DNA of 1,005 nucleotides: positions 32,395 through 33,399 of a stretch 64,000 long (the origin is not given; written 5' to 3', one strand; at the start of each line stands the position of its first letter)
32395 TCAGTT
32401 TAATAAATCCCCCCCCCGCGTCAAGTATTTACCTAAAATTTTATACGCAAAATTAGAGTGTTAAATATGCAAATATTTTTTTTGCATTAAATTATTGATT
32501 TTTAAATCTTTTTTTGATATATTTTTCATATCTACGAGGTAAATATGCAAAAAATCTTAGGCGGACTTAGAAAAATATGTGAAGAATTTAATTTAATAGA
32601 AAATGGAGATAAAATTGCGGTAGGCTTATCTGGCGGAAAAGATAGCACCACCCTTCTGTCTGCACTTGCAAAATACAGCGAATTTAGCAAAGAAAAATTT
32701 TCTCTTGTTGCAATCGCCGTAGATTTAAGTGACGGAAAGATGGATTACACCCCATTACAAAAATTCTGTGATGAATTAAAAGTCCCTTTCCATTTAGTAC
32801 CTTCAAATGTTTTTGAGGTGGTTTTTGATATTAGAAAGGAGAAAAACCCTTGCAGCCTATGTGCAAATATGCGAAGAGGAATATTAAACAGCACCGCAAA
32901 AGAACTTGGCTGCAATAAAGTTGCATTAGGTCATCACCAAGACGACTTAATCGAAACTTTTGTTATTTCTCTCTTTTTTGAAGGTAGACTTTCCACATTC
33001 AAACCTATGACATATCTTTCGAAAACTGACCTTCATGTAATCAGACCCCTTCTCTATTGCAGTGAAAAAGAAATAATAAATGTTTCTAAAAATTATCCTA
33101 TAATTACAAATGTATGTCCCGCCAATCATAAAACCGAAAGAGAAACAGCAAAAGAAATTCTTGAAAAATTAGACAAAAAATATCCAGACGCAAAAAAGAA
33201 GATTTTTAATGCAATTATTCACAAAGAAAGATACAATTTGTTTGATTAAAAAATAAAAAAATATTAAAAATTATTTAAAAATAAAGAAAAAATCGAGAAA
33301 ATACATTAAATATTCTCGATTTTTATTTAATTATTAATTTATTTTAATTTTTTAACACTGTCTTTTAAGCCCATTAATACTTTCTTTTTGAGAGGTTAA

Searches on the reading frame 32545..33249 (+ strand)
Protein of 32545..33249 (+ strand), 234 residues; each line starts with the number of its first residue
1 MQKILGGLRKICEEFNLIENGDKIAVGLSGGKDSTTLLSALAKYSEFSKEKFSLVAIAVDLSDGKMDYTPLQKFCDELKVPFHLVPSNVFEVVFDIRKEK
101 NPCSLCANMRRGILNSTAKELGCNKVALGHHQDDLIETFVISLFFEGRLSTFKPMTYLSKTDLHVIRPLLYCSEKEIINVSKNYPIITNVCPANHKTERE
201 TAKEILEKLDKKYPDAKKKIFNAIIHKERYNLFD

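Call 7: find_encoding_contigs(protein=window:32545-33249:+, flank=3000, max_places=10)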
Protein window:32545-33249:+ (234 aa): 4 contigs read that carry it; 4 places shown.
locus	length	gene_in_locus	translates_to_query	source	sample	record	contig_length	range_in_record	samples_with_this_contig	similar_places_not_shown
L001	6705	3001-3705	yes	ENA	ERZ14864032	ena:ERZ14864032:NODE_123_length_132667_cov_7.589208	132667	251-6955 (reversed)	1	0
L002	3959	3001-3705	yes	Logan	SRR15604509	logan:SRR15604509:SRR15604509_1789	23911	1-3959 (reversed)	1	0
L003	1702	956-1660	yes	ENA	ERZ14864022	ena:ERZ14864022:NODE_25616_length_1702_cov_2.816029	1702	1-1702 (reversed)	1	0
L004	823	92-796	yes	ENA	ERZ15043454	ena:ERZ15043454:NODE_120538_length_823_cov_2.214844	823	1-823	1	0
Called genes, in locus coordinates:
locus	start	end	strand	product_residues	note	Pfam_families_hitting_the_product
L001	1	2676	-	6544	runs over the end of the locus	-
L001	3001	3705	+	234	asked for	PF01171:ATP_bind_3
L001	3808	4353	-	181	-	-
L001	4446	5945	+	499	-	PF01676:Metalloenzyme, PF06415:iPGM_N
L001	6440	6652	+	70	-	-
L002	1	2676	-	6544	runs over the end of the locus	-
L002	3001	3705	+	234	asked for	PF01171:ATP_bind_3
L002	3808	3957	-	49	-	?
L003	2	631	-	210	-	?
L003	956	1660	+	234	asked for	PF01171:ATP_bind_3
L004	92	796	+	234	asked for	PF01171:ATP_bind_3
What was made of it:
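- Some contigs have low coverage (cov 2.2-7.6 for the ENA contigs, call 7).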

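Call 11: find_homologous_proteins(query=window:32545-33246:+, max_evalue=1e-40)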
Query window:32545-33246:+ (234 aa): 7687 proteins with E <= 1e-40 among 8000 candidates; the best 120 are listed.
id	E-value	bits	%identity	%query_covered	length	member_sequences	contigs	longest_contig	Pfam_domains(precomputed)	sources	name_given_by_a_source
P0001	1.2e-151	520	100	100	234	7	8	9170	PF01171.27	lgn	-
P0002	4.9e-123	427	78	100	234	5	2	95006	PF01171.27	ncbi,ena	-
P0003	1.0e-120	419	77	100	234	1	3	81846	PF01171.27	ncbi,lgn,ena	-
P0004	3.4e-120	418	77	100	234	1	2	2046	PF01171.27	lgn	-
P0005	1.8e-116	405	78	100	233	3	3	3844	PF01171.27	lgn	-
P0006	2.9e-116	405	76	100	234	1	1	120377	PF01171.27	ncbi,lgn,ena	-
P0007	5.8e-116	404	76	100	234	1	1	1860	PF01171.27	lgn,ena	-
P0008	1.0e-115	403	76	100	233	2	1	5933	PF01171.27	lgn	-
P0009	3.1e-114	398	76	100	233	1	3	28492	PF01171.27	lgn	-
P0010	5.6e-114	397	75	100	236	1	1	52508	PF01171.27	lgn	-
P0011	1.5e-113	396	73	100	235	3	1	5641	PF01171.27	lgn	-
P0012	3.5e-113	395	74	100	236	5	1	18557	PF01171.27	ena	-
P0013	1.2e-112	393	74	100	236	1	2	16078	PF01171.27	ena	-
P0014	6.5e-112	391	73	100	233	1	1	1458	PF01171.27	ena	-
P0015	9.0e-111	387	71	100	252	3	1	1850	PF01171.27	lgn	-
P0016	1.1e-110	386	71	100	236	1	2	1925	PF01171.27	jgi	-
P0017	1.8e-110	386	71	100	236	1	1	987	PF01171.27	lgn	-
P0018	3.4e-110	385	74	100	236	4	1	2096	PF01171.27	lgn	-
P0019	5.1e-110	384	72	100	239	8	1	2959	PF01171.27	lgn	-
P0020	5.3e-110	384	71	100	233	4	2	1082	PF01171.27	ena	-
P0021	8.7e-110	384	72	100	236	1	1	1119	PF01171.27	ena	-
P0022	1.0e-109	383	73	100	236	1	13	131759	PF01171.27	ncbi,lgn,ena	-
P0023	1.1e-109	383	70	100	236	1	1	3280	PF01171.27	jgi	-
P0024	1.1e-109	383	70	100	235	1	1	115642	PF01171.27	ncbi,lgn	-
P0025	1.4e-109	383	72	100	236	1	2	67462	PF01171.27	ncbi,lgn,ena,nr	ncbi:MAG: tRNA 2-thiocytidine(32) synthetase TtcA [Clostridia bacterium]|nr:tRNA 2-thiocytidine(32) 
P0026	1.4e-109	383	72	100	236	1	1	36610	PF01171.27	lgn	-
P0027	1.6e-109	383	71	100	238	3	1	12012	PF01171.27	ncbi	-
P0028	1.8e-109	383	72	100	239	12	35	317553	PF01171.27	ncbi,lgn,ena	-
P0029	2.3e-109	382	72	100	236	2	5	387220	PF01171.27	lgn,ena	-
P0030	3.0e-109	382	71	100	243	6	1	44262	PF01171.27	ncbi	-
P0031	3.4e-109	382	72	100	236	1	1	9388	PF01171.27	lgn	-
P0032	4.0e-109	381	72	100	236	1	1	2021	PF01171.27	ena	-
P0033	4.4e-109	381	71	100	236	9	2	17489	PF01171.27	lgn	-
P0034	4.5e-109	381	69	100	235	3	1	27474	PF01171.27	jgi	-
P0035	5.1e-109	381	71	100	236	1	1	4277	PF01171.27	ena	-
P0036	9.9e-109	380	73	100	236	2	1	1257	PF01171.27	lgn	-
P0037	1.0e-108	380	71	100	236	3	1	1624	PF01171.27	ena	-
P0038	1.1e-108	380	72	100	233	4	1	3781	PF01171.27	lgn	-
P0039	1.6e-108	379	71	100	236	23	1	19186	PF01171.27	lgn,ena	-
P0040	1.7e-108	379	70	100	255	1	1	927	PF01171.27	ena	-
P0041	2.0e-108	379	72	100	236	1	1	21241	PF01171.27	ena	-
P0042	2.3e-108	379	69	100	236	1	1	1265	PF01171.27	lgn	-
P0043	2.3e-108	379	69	100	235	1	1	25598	PF01171.27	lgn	-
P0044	2.4e-108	379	71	100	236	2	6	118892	PF01171.27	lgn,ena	-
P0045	2.4e-108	379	70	100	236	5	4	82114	PF01171.27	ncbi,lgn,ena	-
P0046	2.6e-108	379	71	100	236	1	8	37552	PF01171.27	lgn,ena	-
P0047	2.8e-108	379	71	100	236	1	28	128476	PF01171.27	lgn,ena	-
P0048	3.3e-108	378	70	100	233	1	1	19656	PF01171.27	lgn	-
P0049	3.4e-108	378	71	100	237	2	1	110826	PF01171.27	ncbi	-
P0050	3.8e-108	378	71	100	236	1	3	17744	PF01171.27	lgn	-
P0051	3.8e-108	378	71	100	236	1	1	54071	PF01171.27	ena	-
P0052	4.7e-108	378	70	100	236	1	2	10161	PF01171.27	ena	-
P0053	5.3e-108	378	71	100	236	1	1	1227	PF01171.27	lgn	-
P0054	6.0e-108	378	69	100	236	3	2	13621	PF01171.27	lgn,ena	-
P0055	7.5e-108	377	69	100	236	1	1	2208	PF01171.27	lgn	-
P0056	9.3e-108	377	71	100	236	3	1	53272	PF01171.27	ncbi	-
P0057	1.1e-107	377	71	100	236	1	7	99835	PF01171.27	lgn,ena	-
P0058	1.1e-107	377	69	100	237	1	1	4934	PF01171.27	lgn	-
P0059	1.2e-107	377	72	100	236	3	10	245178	PF01171.27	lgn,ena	-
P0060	1.3e-107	376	71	100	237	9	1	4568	PF01171.27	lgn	-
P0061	1.4e-107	376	70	100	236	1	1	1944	PF01171.27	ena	-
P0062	1.6e-107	376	71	100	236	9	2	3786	PF01171.27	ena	-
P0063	1.6e-107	376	71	100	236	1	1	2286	PF01171.27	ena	-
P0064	1.6e-107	376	73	100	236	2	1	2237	PF01171.27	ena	-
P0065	1.6e-107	376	71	100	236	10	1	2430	PF01171.27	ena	-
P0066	1.6e-107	376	71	100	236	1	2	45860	PF01171.27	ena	-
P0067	2.6e-107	375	71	100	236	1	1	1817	PF01171.27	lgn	-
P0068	3.3e-107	375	70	100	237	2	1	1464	PF01171.27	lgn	-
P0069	4.6e-107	375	68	100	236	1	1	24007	PF01171.27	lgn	-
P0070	5.0e-107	375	70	100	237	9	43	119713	PF01171.27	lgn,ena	-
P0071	5.2e-107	374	70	100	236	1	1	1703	PF01171.27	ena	-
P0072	6.0e-107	374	71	100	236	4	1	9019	PF01171.27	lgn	-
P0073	8.9e-107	374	71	100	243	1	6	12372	PF01171.27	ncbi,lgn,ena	-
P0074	1.3e-106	373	70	100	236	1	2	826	PF01171.27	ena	-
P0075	1.5e-106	373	69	100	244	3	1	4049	PF01171.27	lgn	-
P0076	1.9e-106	373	71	100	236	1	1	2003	PF01171.27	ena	-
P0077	1.9e-106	373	70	100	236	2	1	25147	PF01171.27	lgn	-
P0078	2.3e-106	372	70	100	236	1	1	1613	PF01171.27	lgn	-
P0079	2.4e-106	372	69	100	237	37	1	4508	PF01171.27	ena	-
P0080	3.0e-106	372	69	100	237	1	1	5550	PF01171.27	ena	-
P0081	3.5e-106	372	72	100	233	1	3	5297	PF01171.27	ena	-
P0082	3.6e-106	372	72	100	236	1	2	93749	PF01171.27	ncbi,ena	-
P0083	4.8e-106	371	70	100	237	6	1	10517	PF01171.27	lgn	-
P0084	5.1e-106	371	69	100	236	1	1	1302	PF01171.27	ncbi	-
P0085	5.9e-106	371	71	100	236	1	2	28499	PF01171.27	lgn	-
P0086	6.7e-106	371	68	100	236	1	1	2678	PF01171.27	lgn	-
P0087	6.9e-106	371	70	100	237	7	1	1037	PF01171.27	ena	-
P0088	7.3e-106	371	70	100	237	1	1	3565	PF01171.27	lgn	-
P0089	7.3e-106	371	70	100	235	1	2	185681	PF01171.27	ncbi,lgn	-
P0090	7.7e-106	371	70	100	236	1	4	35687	PF01171.27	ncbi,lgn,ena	-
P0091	7.8e-106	371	67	100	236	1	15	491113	PF01171.27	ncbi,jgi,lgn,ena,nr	ncbi:MAG: tRNA 2-thiocytidine(32) synthetase TtcA [Clostridiales bacterium]|nr:tRNA 2-thiocytidine(3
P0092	8.0e-106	371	67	100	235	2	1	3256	PF01171.27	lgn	-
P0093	1.2e-105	370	70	100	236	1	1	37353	PF01171.27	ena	-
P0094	1.3e-105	370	71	100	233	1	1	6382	PF01171.27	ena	-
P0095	2.1e-105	369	68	100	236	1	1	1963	PF01171.27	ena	-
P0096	3.2e-105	369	71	100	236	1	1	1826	PF01171.27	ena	-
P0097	3.9e-105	368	70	100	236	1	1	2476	PF01171.27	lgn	-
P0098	5.1e-105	368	68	100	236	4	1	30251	PF01171.27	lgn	-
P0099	6.1e-105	368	70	100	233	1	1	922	PF01171.27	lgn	-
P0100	9.2e-105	367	70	100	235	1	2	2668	PF01171.27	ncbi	-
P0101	1.4e-104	367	69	100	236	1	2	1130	PF01171.27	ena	-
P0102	1.5e-104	366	71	100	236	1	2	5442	PF01171.27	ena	-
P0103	1.6e-104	366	69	100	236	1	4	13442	PF01171.27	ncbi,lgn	-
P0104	1.6e-104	366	70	100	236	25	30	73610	PF01171.27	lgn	-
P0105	2.9e-104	365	70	100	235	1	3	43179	PF01171.27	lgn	-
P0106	3.0e-104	365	69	100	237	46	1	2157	PF01171.27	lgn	-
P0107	3.1e-104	365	69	100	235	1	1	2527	PF01171.27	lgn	-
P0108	4.2e-104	365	68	100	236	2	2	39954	PF01171.27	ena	-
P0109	5.4e-104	365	68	100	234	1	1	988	PF01171.27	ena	-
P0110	5.7e-104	365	69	100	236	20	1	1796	PF01171.27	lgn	-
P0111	5.8e-104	364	68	100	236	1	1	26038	PF01171.27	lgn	-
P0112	2.4e-103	362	68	100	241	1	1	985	PF01171.27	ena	-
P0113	2.6e-103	362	68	100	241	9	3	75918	PF01171.27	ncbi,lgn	-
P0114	3.8e-103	362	68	100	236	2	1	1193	PF01171.27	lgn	-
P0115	4.9e-103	361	67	100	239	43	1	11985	PF01171.27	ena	-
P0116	5.2e-103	361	69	100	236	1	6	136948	PF01171.27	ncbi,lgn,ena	-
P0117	1.0e-102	360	70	100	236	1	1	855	PF01171.27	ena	-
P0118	2.2e-102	359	68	100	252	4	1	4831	PF01171.27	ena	-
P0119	2.4e-102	359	68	100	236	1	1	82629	PF01171.27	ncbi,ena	-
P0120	3.8e-102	359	68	100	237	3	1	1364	PF01171.27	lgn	-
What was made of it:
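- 32545..33249 (+): ttcA (tRNA 2-thiocytidine synthetase-like, PF01171), divergent from the giant gene. Calls 7 and 11.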

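Call 12: list_cluster_members(proteins=[P0001])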
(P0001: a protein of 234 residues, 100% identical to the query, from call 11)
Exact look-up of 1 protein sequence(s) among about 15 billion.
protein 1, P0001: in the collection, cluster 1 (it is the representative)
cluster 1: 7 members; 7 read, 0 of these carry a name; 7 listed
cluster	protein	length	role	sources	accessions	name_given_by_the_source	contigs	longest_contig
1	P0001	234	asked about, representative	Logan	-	-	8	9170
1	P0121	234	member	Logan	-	-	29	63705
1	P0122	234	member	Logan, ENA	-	-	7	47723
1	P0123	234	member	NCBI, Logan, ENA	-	-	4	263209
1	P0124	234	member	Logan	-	-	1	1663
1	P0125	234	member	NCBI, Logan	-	-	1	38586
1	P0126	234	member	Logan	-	-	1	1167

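Call 14: find_encoding_contigs(protein=P0121, flank=2000, max_places=10)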
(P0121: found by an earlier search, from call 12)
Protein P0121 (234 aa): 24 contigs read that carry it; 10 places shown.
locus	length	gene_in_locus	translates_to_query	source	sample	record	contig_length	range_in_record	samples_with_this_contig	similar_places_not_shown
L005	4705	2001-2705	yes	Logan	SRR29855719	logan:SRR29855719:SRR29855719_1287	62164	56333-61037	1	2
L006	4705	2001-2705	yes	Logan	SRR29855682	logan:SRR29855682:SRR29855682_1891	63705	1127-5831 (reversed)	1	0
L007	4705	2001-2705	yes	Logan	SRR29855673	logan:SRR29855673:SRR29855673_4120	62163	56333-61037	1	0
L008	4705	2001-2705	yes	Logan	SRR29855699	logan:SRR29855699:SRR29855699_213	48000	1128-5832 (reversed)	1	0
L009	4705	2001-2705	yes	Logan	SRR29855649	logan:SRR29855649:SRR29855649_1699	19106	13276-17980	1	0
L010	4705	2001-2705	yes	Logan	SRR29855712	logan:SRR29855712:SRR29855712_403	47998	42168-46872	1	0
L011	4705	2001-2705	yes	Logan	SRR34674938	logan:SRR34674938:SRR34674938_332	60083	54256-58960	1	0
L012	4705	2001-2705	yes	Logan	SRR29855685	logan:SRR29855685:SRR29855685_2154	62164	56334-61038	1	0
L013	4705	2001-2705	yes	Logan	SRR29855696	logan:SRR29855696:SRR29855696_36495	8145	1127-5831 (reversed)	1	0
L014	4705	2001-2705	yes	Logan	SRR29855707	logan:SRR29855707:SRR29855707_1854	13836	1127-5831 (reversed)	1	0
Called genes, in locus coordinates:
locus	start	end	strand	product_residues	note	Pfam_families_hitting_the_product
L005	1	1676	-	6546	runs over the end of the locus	-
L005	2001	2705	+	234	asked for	PF01171:ATP_bind_3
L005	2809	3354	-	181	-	-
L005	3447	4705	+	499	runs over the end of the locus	PF01676:Metalloenzyme, PF06415:iPGM_N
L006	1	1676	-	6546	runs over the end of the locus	-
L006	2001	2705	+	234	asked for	PF01171:ATP_bind_3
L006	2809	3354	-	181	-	-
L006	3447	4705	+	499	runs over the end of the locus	PF01676:Metalloenzyme, PF06415:iPGM_N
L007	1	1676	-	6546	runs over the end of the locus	-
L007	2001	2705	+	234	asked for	PF01171:ATP_bind_3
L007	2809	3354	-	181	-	-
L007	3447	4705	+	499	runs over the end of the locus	PF01676:Metalloenzyme, PF06415:iPGM_N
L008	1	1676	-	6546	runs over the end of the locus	-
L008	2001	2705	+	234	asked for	PF01171:ATP_bind_3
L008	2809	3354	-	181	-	-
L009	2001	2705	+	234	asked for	PF01171:ATP_bind_3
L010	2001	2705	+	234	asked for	PF01171:ATP_bind_3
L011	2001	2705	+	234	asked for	PF01171:ATP_bind_3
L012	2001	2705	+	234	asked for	PF01171:ATP_bind_3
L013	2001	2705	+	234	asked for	PF01171:ATP_bind_3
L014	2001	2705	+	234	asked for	PF01171:ATP_bind_3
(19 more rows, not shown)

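Call 15: find_encoding_contigs(protein=P0001, flank=2000, max_places=10)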
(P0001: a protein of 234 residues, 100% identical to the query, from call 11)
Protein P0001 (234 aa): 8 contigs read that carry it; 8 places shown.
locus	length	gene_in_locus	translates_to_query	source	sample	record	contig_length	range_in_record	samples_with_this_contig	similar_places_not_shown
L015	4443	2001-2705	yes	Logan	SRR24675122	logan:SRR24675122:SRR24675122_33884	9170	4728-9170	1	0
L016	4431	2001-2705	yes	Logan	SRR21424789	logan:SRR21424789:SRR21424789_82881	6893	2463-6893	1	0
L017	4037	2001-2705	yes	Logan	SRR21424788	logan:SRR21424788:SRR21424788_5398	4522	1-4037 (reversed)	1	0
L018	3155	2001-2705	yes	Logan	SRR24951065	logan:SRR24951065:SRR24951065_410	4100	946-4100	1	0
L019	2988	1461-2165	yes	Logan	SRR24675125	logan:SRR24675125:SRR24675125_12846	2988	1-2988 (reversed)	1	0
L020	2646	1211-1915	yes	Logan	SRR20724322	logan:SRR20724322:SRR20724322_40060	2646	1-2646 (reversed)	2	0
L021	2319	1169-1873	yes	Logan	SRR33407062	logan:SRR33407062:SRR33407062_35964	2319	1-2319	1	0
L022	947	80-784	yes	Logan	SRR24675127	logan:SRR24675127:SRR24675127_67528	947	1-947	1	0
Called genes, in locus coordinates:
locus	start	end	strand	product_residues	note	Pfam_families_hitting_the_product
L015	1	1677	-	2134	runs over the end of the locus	?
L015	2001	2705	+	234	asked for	PF01171:ATP_bind_3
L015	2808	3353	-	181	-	-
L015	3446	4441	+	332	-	?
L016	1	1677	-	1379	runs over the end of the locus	?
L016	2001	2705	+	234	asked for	PF01171:ATP_bind_3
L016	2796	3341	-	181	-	-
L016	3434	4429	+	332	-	?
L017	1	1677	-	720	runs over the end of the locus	?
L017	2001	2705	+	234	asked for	PF01171:ATP_bind_3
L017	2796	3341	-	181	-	-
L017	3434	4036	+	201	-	?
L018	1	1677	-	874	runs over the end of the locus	?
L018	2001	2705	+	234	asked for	PF01171:ATP_bind_3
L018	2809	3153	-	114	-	?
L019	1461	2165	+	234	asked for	PF01171:ATP_bind_3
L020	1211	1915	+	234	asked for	PF01171:ATP_bind_3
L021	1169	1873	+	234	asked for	PF01171:ATP_bind_3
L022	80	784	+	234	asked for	PF01171:ATP_bind_3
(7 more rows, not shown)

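Call 16: find_encoding_contigs(protein=P0122, flank=2000, max_places=10)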
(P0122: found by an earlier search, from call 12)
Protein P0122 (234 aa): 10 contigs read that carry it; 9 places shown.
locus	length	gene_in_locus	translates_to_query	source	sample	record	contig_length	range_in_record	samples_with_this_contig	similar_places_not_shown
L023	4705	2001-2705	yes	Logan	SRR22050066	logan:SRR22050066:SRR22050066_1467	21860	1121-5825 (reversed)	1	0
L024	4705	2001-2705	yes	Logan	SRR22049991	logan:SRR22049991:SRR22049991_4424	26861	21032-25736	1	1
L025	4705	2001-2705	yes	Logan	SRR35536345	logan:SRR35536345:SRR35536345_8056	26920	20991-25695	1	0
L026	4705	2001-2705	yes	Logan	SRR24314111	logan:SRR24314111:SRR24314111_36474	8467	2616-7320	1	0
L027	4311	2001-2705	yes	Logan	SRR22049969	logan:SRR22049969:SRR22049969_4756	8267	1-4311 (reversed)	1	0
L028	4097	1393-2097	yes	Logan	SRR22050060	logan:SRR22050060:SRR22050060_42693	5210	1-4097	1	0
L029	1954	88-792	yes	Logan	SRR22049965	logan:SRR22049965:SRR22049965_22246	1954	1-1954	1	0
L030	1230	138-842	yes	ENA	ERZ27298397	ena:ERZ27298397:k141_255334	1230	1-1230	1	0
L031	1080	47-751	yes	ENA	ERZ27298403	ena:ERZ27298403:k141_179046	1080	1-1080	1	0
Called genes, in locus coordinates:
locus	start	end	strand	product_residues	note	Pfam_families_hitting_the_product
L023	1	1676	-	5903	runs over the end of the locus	?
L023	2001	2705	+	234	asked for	PF01171:ATP_bind_3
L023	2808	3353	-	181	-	-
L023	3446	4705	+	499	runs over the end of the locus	PF01676:Metalloenzyme, PF06415:iPGM_N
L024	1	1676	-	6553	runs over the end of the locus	-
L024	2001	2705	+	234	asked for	PF01171:ATP_bind_3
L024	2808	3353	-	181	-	-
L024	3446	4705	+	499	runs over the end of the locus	PF01676:Metalloenzyme, PF06415:iPGM_N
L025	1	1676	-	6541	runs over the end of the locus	-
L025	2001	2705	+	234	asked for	PF01171:ATP_bind_3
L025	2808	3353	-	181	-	-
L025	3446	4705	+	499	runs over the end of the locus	PF01676:Metalloenzyme, PF06415:iPGM_N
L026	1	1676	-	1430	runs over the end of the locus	?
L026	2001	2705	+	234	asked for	PF01171:ATP_bind_3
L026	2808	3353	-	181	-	-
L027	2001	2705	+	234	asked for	PF01171:ATP_bind_3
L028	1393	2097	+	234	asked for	PF01171:ATP_bind_3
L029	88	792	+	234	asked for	PF01171:ATP_bind_3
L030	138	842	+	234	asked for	PF01171:ATP_bind_3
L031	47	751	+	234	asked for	PF01171:ATP_bind_3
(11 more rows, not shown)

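Call 20: find_encoding_contigs(protein=P0002, flank=3000, max_places=4)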
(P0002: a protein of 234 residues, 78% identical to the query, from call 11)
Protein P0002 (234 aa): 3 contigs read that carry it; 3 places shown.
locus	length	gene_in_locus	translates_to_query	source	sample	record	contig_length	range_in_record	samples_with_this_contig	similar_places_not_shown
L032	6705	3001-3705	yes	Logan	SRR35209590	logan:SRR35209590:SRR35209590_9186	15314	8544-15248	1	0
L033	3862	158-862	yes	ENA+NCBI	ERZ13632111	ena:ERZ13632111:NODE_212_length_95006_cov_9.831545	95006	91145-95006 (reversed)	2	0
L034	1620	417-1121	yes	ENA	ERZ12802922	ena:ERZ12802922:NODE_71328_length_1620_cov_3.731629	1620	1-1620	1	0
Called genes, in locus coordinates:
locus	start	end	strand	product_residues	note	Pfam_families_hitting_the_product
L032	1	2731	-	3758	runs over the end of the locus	?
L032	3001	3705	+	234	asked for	PF01171:ATP_bind_3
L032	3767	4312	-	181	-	-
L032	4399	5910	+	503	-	PF01676:Metalloenzyme, PF06415:iPGM_N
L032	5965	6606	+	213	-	-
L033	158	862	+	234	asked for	PF01171:ATP_bind_3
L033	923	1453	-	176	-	-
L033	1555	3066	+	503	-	PF01676:Metalloenzyme, PF06415:iPGM_N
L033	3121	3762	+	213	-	-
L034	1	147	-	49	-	?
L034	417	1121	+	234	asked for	PF01171:ATP_bind_3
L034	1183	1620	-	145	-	?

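Call 21: find_encoding_contigs(protein=P0003, flank=3000, max_places=4)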
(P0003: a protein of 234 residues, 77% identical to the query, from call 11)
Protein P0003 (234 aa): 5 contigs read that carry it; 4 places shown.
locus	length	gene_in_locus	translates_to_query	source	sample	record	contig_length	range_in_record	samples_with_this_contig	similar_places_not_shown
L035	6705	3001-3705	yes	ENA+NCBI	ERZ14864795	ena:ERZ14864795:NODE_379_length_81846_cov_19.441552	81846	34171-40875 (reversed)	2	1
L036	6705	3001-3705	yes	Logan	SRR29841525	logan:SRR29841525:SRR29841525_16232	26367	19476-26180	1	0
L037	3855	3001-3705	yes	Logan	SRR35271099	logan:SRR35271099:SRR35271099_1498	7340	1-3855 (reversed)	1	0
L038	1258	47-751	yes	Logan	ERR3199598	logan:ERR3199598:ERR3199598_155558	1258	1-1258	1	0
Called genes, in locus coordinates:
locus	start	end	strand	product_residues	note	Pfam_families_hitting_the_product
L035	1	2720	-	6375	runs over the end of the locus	-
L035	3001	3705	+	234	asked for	PF01171:ATP_bind_3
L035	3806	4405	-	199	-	-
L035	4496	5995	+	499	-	PF01676:Metalloenzyme, PF06415:iPGM_N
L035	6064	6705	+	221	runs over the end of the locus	-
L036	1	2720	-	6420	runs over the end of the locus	-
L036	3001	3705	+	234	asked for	PF01171:ATP_bind_3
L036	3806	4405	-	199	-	-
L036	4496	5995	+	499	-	PF01676:Metalloenzyme, PF06415:iPGM_N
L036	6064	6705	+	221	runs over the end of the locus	-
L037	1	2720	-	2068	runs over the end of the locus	?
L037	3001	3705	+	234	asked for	PF01171:ATP_bind_3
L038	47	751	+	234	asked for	PF01171:ATP_bind_3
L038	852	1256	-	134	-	?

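Call 22: find_encoding_contigs(protein=P0006, flank=3000, max_places=4)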
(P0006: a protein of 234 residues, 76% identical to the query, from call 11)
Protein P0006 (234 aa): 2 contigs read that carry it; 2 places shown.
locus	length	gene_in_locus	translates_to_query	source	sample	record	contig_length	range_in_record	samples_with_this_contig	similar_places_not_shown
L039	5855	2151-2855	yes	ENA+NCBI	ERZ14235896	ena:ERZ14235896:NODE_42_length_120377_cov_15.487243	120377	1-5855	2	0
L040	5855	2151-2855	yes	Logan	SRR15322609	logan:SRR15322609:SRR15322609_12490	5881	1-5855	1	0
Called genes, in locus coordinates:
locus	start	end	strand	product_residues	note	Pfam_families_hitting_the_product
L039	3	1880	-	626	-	?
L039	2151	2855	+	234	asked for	PF01171:ATP_bind_3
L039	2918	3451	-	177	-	-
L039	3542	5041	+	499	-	PF01676:Metalloenzyme, PF06415:iPGM_N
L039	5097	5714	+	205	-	-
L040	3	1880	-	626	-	?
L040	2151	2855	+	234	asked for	PF01171:ATP_bind_3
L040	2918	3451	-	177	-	-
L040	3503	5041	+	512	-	PF01676:Metalloenzyme, PF06415:iPGM_N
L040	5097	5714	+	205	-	-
